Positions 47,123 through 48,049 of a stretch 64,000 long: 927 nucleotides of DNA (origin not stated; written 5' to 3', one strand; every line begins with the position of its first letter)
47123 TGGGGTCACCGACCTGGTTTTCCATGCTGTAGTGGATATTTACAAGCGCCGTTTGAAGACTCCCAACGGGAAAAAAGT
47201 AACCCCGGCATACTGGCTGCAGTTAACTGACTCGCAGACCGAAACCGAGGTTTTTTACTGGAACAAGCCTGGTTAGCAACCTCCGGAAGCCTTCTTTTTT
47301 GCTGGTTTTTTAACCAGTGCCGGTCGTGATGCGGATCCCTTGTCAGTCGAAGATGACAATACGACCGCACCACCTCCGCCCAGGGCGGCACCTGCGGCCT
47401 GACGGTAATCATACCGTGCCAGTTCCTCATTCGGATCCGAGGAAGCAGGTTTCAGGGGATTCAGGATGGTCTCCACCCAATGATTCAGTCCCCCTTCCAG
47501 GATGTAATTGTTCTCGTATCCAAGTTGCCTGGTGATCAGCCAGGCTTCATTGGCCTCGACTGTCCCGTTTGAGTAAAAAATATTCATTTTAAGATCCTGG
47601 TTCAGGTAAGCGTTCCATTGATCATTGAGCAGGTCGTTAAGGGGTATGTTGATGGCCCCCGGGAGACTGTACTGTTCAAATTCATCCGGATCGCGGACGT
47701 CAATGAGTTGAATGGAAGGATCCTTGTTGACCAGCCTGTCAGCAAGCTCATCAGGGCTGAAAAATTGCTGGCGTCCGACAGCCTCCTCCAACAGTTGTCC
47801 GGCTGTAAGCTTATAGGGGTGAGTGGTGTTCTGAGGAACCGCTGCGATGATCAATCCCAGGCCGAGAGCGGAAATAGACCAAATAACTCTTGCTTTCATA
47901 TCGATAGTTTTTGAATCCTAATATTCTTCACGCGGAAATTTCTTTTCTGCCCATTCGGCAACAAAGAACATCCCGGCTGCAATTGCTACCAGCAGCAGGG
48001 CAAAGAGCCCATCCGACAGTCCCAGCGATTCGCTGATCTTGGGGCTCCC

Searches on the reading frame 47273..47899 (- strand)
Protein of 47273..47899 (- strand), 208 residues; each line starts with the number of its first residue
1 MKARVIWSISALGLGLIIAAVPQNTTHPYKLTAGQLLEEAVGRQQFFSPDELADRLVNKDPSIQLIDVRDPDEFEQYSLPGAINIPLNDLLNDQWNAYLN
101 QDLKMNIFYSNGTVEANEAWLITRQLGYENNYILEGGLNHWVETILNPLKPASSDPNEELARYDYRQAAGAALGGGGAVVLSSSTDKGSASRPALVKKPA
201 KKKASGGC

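Call 72: search_protein_families(library=pfam, proteins=[window:47273-47899:-], max_evalue=0.001)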
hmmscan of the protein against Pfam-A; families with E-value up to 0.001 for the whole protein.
window:47273-47899:- (208 aa): 1 family
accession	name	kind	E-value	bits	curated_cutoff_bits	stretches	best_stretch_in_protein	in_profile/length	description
PF00581.25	Rhodanese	-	3.1e-16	60.1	22.2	1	48-143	1-101/102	Rhodanese-like domain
